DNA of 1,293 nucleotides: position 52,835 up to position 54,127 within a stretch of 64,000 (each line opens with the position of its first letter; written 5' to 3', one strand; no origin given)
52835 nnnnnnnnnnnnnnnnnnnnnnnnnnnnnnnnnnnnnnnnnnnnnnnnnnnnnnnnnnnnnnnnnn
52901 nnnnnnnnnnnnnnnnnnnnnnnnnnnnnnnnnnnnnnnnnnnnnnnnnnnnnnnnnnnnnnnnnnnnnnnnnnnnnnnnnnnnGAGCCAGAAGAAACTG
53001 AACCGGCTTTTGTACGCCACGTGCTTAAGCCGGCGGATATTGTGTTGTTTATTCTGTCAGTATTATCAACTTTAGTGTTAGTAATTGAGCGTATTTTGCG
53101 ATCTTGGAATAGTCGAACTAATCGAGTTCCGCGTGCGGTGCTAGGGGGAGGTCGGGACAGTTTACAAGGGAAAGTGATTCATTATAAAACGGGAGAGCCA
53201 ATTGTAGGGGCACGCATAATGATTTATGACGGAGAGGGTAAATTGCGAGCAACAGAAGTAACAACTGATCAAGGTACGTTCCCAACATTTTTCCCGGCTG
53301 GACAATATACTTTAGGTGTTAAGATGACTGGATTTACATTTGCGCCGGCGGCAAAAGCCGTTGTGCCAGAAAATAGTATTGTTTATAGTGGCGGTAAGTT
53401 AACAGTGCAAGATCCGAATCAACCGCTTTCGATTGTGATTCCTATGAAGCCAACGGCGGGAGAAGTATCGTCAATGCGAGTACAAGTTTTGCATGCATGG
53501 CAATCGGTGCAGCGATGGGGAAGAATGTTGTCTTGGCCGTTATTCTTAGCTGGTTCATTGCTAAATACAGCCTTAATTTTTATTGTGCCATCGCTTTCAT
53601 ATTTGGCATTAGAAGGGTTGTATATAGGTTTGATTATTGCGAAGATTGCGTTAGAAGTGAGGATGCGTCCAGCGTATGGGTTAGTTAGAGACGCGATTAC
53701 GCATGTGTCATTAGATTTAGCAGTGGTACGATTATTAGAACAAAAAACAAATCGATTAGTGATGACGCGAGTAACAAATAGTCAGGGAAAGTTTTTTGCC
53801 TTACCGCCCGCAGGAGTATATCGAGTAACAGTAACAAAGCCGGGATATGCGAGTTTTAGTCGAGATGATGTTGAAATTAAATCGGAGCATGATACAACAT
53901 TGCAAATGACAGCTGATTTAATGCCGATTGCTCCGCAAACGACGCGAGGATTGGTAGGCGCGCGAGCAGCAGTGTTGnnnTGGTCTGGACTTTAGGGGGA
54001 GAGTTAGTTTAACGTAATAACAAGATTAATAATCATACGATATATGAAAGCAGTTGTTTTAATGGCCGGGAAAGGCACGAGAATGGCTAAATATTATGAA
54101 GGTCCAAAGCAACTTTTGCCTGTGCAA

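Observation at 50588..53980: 1130-aa polytopic surface protein combining FG-GAP propeller, FN3, PKD and two CarboxypepD_reg domains separated by TM helices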

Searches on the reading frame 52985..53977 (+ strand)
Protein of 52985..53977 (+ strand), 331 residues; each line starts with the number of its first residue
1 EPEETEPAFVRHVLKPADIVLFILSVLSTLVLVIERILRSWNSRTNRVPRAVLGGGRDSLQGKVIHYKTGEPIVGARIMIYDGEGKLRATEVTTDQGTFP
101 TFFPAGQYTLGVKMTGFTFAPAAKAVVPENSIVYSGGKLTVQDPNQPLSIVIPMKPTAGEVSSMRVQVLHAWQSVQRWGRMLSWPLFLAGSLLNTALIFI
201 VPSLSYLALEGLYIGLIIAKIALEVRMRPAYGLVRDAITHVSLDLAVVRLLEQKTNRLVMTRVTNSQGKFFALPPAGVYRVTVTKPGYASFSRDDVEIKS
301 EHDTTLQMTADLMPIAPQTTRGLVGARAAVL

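Call 9: find_homologous_proteins(query=window:52985-53977:+)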
Query window:52985-53977:+ (331 aa): 21 proteins with E <= 0.001 among 4542 candidates.
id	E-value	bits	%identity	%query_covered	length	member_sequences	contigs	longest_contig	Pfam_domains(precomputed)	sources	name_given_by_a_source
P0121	8.4e-126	437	61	95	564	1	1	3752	PF13715.13,PF22352.3,PF13620.13,PF17210.10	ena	-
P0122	1.2e-111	391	64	80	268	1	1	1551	PF13715.13,PF13620.13,PF17210.10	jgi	-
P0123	9.0e-106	371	56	95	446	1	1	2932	PF13715.13,PF22352.3,PF13620.13,PF22904.4,PF17210.10,PF18911.7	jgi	-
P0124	1.6e-104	367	59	82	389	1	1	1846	PF13715.13,PF13620.13,PF17210.10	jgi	jgi:hypothetical protein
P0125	6.1e-100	352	51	96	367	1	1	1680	PF13715.13,PF13620.13,PF17210.10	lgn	-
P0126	6.5e-98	346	52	92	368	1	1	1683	PF13715.13,PF13620.13,PF17210.10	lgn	-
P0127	6.7e-93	329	52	90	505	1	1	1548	PF13715.13,PF22352.3,PF13620.13,PF22904.4,PF17210.10,PF18911.7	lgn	-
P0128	5.7e-91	323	48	99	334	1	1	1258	PF13715.13,PF13620.13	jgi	jgi:hypothetical protein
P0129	3.9e-88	314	71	56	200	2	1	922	PF13620.13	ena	-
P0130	3.5e-85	304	53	82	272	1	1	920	PF13715.13,PF13620.13,PF17210.10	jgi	-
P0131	4.4e-84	300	62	69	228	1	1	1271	PF13620.13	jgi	-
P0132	7.6e-83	296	47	94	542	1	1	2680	PF13715.13,PF22352.3,PF13620.13,PF22904.4,PF17210.10,PF18911.7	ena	-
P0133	1.8e-82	295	63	65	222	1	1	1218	PF13715.13,PF13620.13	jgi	-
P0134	1.9e-76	275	63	62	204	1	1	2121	PF13620.13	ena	-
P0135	2.1e-73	265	46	97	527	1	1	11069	PF22352.3,PF13620.13,PF18911.7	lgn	-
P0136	2.3e-72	262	42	95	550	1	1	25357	PF22352.3,PF13620.13,PF17210.10,PF18911.7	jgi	jgi:hypothetical protein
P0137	2.6e-60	222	38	95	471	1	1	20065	PF13715.13,PF22352.3,PF13620.13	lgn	-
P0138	2.1e-51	193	36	91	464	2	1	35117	PF22352.3,PF13620.13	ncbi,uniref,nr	ncbi:MAG: hypothetical protein COT71_01100 [Candidatus Andersenbacteria bacterium CG10_big_fil_rev_8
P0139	1.4e-50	190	37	94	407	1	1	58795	PF13715.13,PF13620.13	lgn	-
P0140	2.3e-33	134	46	44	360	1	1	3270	PF22352.3,PF13620.13,PF18911.7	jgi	jgi:hypothetical protein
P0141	1.4e-7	49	42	23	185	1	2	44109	PF13715.13,PF13620.13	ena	-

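Call 19: find_encoding_contigs(protein=P0139, flank=8000, max_places=1)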
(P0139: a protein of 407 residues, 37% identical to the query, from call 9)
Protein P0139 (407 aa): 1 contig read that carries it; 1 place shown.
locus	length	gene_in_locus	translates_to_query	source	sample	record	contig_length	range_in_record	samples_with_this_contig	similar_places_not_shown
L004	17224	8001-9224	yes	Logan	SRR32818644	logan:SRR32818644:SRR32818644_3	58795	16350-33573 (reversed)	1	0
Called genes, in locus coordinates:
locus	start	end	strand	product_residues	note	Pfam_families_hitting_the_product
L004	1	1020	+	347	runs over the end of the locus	PF01594:AI-2E_transport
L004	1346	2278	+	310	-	PF01026:TatD_DNase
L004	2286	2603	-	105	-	-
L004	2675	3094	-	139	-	PF01381:HTH_3 (faint)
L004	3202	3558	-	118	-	-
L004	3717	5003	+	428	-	PF05496:RuvB_N, PF01078:Mg_chelatase (faint), PF13191:AAA_16 (faint), PF00004:AAA, PF07728:AAA_5 (weak), PF13173:AAA_14 (weak), PF16193:AAA_assoc_2, PF12002:MgsA_C, +2 more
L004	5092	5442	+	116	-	-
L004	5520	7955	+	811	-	PF00133:tRNA-synt_1, PF09334:tRNA-synt_1g, PF13603:tRNA-synt_1_2, PF00133:tRNA-synt_1, PF08264:Anticodon_1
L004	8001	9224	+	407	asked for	PF13620:CarboxypepD_reg (weak), PF13715:CarbopepD_reg_2 (faint), PF13620:CarboxypepD_reg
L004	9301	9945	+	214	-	PF00483:NTP_transferase, PF12804:NTP_transf_3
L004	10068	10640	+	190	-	-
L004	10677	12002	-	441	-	PF02558:ApbA (faint), PF03446:NAD_binding_2 (weak), PF03721:UDPG_MGDP_dh_N, PF03807:F420_oxidored (faint), PF00984:UDPG_MGDP_dh, PF03720:UDPG_MGDP_dh_C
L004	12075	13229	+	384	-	PF07690:MFS_1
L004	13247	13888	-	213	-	-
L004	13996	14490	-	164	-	PF24817:WD40_WDHD1_1st (faint), PF00400:WD40 (faint), PF23381:Beta-prop_IFT122_1st (weak)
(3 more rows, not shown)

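Call 20: find_encoding_contigs(protein=P0141, flank=8000, max_places=1)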
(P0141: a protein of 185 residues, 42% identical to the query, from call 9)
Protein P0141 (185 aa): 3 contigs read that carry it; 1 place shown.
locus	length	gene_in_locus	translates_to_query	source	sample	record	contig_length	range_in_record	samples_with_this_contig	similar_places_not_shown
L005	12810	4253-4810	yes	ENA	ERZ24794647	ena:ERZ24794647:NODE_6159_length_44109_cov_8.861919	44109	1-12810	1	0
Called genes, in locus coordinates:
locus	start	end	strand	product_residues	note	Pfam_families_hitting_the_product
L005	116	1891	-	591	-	PF00483:NTP_transferase, PF12804:NTP_transf_3 (weak), PF00535:Glycos_transf_2, PF13641:Glyco_tranf_2_3, PF13632:Glyco_trans_2_3 (weak)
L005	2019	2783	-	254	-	-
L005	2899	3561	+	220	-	PF01863:YgjP-like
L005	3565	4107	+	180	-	-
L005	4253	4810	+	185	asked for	PF13620:CarboxypepD_reg, PF13715:CarbopepD_reg_2 (weak)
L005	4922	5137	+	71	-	PF01978:TrmB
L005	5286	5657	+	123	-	-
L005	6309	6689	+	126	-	PF00011:HSP20, PF17886:ArsA_HSP20 (weak)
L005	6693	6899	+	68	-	-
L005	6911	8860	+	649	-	PF12229:PG_binding_4 (weak), PF04294:VanW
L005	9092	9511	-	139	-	PF18895:T4SS_pilin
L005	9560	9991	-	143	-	PF18895:T4SS_pilin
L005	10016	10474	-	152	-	PF18895:T4SS_pilin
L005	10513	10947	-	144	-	PF18895:T4SS_pilin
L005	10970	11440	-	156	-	PF18895:T4SS_pilin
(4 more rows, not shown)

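Call 22: predict_structure(alignment_id=A3)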
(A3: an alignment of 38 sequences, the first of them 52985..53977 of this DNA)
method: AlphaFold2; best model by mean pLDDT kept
length: 331 residues; sequences in the alignment: 38
mean_pLDDT: 84.9   pTM: 0.63
mean pLDDT of the five models: 84.9, 84.8, 84.8, 83.2, 82.7
residues with pLDDT >= 90: 170; 70-90: 112; 50-70: 35; < 50: 14
segments of 3 or more residues with pLDDT < 50: 49-57
pLDDT, mean of each block of 10 residues (from residue 1): 81 95 92 86 62 49 92 93 97 91 96 94 82 95 94 83 76 86 92 95 95 94 76 86 89 83 88 86 91 89 65 76 55 50
secondary structure, 60 per line:
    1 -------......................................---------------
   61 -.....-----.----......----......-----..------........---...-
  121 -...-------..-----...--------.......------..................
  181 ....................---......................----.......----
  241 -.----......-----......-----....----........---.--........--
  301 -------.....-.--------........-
elements in order: H8-45 E62-66 E77-82 E87-92 E106-113 E117-119 E139-141 E150-156 H163-200 H204-225 E230-236 E247-252 E258-263 E269-272 E277-284 E291-298 E308-312 H323-330

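Call 41: fold_search(model_id=the predicted structure, library=pdb)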
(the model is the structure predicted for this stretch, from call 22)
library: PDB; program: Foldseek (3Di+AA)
matches with E <= 10: 703; with E <= 0.001: 49
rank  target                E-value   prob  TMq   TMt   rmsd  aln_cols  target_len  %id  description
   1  10ps                  1.2e-08  1.00  0.22  0.14  14.6       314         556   11  Crystal structure of SdrD A2-A3-B1-B2 domains from Staphylococcus aureus JH1 (released 2026-02-11)
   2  6fwv_B                1.8e-07  1.00  0.23  0.15  12.1       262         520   12  The Bacillus anthracis TIE protein (released 2018-08-08)
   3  4oq1                  2.8e-07  1.00  0.23  0.23  13.8       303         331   10  Structure of the Streptococcal ancillary pilin (released 2014-04-23)
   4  5aq0_B                4.5e-07  1.00  0.24  0.90   1.6        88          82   26  The structure of the Transthyretin-like domain of the first catalytic domain of the HUMAN Carboxypeptidase D (released 2016-09-28)
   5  6fwv_A                7.2e-07  1.00  0.22  0.14  12.5       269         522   13  The Bacillus anthracis TIE protein (released 2018-08-08)
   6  5aq0_A                9.7e-07  1.00  0.23  0.85   2.0        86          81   26  The structure of the Transthyretin-like domain of the first catalytic domain of the HUMAN Carboxypeptidase D (released 2016-09-28)
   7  2nsm                  2.2e-06  1.00  0.27  0.23   3.2       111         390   22  Crystal structure of the human carboxypeptidase N (Kininase I) catalytic domain (released 2007-04-24)
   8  1qmu_A                3.0e-06  1.00  0.27  0.24   2.5       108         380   18  Duck carboxypeptidase D domain II (released 2000-10-13)
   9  5hts_D                5.7e-06  1.00  0.20  0.24  14.1       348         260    9  Crystal structure of shaft pilin spaA from Lactobacillus rhamnosus GG - D295N mutant (released 2016-07-20)
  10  8bdw_A                6.8e-06  1.00  0.22  0.69   3.1        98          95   23  Crystal structure of CnaB2 domain from Lactobacillus plantarum (released 2023-02-22)
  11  8bdw_H                9.1e-06  1.00  0.23  0.71   2.7        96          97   24  Crystal structure of CnaB2 domain from Lactobacillus plantarum (released 2023-02-22)
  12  5hts_E                9.1e-06  1.00  0.20  0.26  13.8       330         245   10  Crystal structure of shaft pilin spaA from Lactobacillus rhamnosus GG - D295N mutant (released 2016-07-20)
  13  5f44_C                1.1e-05  1.00  0.19  0.24  14.0       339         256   11  Crystal structure of shaft pilin spaA from Lactobacillus rhamnosus GG (released 2016-07-20)
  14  5hts_F                1.3e-05  1.00  0.21  0.27  13.8       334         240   10  Crystal structure of shaft pilin spaA from Lactobacillus rhamnosus GG - D295N mutant (released 2016-07-20)
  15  5hdl_A                1.8e-05  1.00  0.21  0.25  13.9       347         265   11  Crystal structure of shaft pilin spaA from Lactobacillus rhamnosus GG - E269A mutant (released 2016-07-20)
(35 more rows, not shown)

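Call 56: find_encoding_contigs(protein=P0138, flank=7000, max_places=1)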
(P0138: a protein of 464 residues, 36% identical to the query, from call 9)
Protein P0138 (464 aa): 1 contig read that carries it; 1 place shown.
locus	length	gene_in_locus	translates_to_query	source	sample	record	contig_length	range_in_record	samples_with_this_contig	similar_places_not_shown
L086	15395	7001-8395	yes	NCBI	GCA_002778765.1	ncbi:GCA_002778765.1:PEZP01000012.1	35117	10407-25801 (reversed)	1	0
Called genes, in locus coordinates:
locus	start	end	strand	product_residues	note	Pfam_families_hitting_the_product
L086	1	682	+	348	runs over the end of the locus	PF01594:AI-2E_transport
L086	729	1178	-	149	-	-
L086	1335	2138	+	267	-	PF01026:TatD_DNase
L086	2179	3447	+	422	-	PF05496:RuvB_N, PF13191:AAA_16 (faint), PF00004:AAA, PF07726:AAA_3 (weak), PF07728:AAA_5 (weak), PF13401:AAA_22 (faint), PF16193:AAA_assoc_2, PF12002:MgsA_C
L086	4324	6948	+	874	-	PF00133:tRNA-synt_1, PF09334:tRNA-synt_1g, PF13603:tRNA-synt_1_2, PF00133:tRNA-synt_1, PF08264:Anticodon_1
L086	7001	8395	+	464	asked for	PF22352:K319L-like_PKD, PF13620:CarboxypepD_reg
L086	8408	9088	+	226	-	PF00483:NTP_transferase, PF01128:IspD (weak), PF12804:NTP_transf_3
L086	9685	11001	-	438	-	PF02558:ApbA (weak), PF03446:NAD_binding_2 (weak), PF03721:UDPG_MGDP_dh_N, PF03807:F420_oxidored (faint), PF00984:UDPG_MGDP_dh, PF03720:UDPG_MGDP_dh_C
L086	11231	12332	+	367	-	PF07690:MFS_1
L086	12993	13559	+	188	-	PF13384:HTH_23, PF13518:HTH_28, PF13551:HTH_29, PF13565:HTH_32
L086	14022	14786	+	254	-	PF00142:Fer4_NifH (faint), PF01656:CbiA, PF06564:CBP_BcsQ, PF09140:MipZ (weak), PF10609:ParA (weak), PF13614:AAA_31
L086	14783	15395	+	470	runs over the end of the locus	PF02195:ParB_N, PF17762:HTH_ParB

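Call 57: find_encoding_contigs(protein=P0136, flank=7000, max_places=1)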
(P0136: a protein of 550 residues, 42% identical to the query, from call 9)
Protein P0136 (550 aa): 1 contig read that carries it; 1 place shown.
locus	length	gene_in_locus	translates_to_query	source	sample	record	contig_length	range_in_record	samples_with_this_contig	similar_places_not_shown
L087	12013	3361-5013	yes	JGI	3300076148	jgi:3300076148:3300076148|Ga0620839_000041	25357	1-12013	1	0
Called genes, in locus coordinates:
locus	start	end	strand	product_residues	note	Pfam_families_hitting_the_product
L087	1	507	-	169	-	?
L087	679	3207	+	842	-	PF00133:tRNA-synt_1, PF09334:tRNA-synt_1g, PF13603:tRNA-synt_1_2, PF00133:tRNA-synt_1, PF08264:Anticodon_1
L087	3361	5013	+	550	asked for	PF18911:PKD_4 (weak), PF22352:K319L-like_PKD, PF13620:CarboxypepD_reg (weak), PF17210:SdrD_B (faint), PF13620:CarboxypepD_reg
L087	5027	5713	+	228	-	PF00483:NTP_transferase, PF12804:NTP_transf_3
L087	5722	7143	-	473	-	PF03721:UDPG_MGDP_dh_N, PF00984:UDPG_MGDP_dh, PF03720:UDPG_MGDP_dh_C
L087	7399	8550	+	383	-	PF07690:MFS_1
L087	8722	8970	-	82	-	PF14528:LAGLIDADG_3 (weak)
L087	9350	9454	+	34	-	-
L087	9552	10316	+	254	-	PF00142:Fer4_NifH (weak), PF01656:CbiA, PF02374:ArsA_ATPase (weak), PF06564:CBP_BcsQ, PF09140:MipZ, PF10609:ParA, PF13614:AAA_31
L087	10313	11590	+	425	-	PF02195:ParB_N, PF17762:HTH_ParB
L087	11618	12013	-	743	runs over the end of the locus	PF01751:Toprim, PF01131:Topoisom_bac, PF01396:Zn_ribbon_Top1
